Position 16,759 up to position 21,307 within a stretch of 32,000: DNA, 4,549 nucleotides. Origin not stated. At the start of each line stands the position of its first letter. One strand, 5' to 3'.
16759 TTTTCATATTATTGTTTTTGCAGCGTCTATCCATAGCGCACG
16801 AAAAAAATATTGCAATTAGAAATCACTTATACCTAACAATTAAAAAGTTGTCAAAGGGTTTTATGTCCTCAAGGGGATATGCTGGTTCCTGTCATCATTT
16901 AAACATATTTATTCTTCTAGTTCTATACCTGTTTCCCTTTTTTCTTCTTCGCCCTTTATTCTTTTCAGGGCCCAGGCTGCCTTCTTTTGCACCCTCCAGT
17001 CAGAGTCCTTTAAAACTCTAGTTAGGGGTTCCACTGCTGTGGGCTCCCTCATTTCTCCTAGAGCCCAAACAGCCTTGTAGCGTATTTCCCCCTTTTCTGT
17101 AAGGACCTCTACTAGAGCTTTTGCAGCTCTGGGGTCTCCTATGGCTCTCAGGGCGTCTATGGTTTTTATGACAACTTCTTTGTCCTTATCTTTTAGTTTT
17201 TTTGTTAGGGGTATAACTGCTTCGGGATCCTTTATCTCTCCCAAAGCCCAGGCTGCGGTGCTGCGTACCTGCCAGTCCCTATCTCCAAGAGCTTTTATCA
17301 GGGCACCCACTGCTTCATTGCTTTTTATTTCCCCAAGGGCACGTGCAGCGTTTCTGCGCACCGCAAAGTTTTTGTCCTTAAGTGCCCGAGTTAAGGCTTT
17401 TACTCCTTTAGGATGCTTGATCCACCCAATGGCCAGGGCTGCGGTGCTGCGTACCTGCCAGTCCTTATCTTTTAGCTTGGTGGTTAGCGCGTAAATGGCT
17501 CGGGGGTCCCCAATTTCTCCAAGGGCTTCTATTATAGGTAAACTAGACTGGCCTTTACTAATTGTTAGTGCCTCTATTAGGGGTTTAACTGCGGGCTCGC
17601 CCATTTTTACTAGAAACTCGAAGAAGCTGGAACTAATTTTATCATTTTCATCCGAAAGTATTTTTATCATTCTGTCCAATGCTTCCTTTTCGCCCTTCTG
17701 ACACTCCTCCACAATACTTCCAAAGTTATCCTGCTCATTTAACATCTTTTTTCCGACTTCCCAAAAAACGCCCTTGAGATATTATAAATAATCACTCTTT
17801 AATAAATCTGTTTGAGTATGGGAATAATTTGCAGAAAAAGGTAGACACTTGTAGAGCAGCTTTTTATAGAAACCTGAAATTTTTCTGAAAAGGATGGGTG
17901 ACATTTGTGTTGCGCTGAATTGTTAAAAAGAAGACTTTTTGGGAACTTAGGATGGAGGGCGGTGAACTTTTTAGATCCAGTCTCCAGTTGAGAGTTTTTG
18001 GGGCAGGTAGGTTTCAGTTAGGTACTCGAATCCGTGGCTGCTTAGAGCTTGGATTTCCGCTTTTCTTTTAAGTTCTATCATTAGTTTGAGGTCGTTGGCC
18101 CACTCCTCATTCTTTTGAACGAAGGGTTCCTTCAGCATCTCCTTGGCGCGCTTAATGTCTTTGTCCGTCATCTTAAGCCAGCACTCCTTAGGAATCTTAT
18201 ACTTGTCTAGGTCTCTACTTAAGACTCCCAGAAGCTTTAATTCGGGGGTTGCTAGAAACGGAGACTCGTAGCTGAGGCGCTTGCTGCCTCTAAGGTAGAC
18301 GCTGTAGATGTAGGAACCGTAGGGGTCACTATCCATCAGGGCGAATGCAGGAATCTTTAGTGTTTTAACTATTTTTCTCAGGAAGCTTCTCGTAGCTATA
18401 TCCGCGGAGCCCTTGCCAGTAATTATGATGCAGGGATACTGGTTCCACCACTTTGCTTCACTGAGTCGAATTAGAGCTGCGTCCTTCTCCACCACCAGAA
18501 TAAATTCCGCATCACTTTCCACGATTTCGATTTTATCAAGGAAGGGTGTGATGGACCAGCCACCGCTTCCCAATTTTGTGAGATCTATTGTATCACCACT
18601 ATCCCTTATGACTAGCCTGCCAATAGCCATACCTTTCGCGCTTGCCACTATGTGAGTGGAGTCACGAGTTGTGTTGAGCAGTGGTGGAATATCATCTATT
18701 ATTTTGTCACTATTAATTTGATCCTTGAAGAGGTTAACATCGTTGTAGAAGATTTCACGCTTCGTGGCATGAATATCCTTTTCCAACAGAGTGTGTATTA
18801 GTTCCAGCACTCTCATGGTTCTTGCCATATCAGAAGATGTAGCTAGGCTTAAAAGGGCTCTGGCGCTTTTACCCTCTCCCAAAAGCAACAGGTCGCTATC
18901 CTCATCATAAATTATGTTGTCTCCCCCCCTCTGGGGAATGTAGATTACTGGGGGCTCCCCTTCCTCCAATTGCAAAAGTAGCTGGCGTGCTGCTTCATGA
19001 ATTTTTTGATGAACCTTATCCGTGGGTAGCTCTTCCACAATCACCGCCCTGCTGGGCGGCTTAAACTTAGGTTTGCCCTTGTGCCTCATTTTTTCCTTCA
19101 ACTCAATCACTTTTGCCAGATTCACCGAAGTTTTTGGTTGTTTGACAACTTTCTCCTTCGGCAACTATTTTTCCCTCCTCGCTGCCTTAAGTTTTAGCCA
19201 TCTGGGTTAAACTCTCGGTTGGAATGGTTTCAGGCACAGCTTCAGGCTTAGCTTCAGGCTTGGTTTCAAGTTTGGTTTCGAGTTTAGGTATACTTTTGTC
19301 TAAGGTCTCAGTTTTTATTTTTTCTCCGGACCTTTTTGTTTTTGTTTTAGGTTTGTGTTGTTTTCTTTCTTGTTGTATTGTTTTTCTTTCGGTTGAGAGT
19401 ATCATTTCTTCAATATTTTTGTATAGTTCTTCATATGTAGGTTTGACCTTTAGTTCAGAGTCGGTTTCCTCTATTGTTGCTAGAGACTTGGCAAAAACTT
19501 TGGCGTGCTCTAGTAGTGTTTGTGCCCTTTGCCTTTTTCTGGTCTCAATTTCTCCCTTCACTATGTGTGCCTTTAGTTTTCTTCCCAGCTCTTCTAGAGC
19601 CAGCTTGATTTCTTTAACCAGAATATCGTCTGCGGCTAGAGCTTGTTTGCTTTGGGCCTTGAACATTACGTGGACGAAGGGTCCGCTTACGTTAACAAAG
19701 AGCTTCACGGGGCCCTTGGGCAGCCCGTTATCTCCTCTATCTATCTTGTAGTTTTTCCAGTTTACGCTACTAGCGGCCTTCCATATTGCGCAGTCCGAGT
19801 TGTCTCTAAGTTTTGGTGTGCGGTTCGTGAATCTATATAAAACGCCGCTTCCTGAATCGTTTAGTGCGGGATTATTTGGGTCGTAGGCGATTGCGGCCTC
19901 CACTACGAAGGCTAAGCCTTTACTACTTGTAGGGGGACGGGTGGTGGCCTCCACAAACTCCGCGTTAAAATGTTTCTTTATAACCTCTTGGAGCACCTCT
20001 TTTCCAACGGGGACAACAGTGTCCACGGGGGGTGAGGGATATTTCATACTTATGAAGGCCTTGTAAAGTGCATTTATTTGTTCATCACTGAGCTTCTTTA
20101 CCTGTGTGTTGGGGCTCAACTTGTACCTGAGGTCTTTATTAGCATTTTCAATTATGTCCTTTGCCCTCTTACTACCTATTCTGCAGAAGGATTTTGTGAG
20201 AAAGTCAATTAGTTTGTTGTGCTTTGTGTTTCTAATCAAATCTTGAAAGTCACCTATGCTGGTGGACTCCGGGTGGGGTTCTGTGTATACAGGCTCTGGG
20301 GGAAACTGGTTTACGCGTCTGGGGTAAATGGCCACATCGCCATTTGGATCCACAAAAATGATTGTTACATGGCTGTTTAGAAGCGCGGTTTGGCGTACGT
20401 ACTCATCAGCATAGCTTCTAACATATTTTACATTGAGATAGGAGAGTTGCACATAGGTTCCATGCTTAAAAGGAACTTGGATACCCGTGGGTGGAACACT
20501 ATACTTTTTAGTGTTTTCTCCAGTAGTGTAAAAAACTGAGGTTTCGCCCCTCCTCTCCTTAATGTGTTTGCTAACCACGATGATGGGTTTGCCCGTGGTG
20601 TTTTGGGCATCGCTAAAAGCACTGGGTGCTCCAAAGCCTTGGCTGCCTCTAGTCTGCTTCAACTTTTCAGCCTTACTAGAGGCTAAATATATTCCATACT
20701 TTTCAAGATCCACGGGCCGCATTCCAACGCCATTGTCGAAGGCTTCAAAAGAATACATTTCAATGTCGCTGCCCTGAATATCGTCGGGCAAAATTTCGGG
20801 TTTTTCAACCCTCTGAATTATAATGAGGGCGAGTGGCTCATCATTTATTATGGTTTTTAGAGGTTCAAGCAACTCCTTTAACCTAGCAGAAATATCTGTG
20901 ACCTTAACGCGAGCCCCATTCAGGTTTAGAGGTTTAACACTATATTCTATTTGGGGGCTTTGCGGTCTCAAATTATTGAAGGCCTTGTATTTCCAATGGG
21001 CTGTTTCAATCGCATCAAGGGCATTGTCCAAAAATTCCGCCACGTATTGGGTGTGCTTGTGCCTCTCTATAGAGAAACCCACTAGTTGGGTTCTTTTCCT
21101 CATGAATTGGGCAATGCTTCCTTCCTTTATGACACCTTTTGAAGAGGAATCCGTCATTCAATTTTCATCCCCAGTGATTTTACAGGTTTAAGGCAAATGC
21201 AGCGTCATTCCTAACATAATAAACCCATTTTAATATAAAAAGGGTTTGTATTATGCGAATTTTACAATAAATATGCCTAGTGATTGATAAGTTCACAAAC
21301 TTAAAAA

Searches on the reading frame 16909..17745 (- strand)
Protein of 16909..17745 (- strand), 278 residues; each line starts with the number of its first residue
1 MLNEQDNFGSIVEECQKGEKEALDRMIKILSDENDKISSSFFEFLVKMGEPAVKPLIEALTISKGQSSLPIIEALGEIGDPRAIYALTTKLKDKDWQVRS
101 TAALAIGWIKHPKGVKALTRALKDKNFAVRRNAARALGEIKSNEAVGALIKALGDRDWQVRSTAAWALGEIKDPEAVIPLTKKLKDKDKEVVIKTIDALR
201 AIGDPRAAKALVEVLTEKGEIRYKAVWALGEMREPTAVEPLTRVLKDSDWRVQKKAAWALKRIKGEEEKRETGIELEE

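Call 7: search_protein_families(library=pfam, proteins=[window:16909-17745:-], max_evalue=0.001)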
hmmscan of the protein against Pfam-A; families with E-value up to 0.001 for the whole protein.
window:16909-17745:- (278 aa): 13 families
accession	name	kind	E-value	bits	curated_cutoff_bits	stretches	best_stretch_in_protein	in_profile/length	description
PF13646.12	HEAT_2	-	1.2e-76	253.5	27.7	5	121-192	7-79/88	HEAT repeats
PF03130.22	HEAT_PBS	-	4.5e-39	128.8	20.9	3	221-247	1-27/27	PBS lyase HEAT-like repeat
PF02985.28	HEAT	-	2.1e-28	96.1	23.5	1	147-171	3-27/31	HEAT repeat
PF13513.12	HEAT_EZ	-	1.3e-24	86.6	27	0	144-171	28-55/55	HEAT-like repeat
PF12717.13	Cnd1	-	9.9e-16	58.6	26.4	2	86-144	25-89/162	non-SMC mitotic condensation complex subunit 1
PF00514.29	Arm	-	1.1e-14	54.2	20.6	0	108-140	7-39/41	Armadillo/beta-catenin-like repeat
PF01602.26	Adaptin_N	-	5.1e-08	32.4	37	1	116-218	82-195/524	Adaptin N terminal region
PF24714.1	TOR1L1_N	-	7.5e-06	25.9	43.3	0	112-267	81-242/281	TORTIFOLIA1 N-terminal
PF25786.1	HEAT_GCN1_C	-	1.4e-05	25.6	27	0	112-162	26-85/151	GCN1-like, C-terminal HEAT repeats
PF14663.11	RasGEF_N_2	-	7.2e-05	23.5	27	0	180-212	10-43/108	Rapamycin-insensitive companion of mTOR RasGEF_N domain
PF24492.1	HEAT_ECM29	-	0.00067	20.2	27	0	113-140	112-139/160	Proteasome adapter and scaffold protein ECM29, HEAT-repeat domain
PF25151.1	TPR_Trm732_C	-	0.00085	19.7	27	0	144-183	97-136/159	Trm732, C-terminal TPR repeats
PF01347.28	Vitellogenin_N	-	0.00086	18.4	24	0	175-236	458-529/590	Lipoprotein amino terminal region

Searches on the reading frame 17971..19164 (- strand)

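Call 7: search_protein_families(library=pfam, proteins=[window:17971-19164:-], max_evalue=0.001)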
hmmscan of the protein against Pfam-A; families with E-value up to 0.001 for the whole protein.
window:17971-19164:- (397 aa): 3 families
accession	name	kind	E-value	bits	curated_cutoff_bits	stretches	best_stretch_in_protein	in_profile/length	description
PF21180.3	TOP6A-Spo11_Toprim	-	3.6e-59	200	24.1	1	221-391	1-170/170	Topoisomerase 6 subunit A/Spo11, Toprim domain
PF04406.19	TP6A_N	-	7e-20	71.1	26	1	113-171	3-61/62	Type IIB DNA topoisomerase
PF20768.2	Topo_VI_alpha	-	3.5e-05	24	23.6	1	181-218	8-50/50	All-beta domain in DNA topoisomerase VI alpha subunit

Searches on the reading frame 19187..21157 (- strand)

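Call 7: search_protein_families(library=pfam, proteins=[window:19187-21157:-], max_evalue=0.001)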
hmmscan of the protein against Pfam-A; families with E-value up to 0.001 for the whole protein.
window:19187-21157:- (656 aa): 2 families
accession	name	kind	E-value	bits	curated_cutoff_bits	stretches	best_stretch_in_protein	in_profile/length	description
PF09239.17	Topo-VIb_trans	-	2.1e-37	128.8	24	1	376-543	1-158/159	Topoisomerase VI B subunit, transducer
PF13589.12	HATPase_c_3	-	4.4e-05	23.9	25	1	140-220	39-115/137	Histidine kinase-, DNA gyrase B-, and HSP90-like ATPase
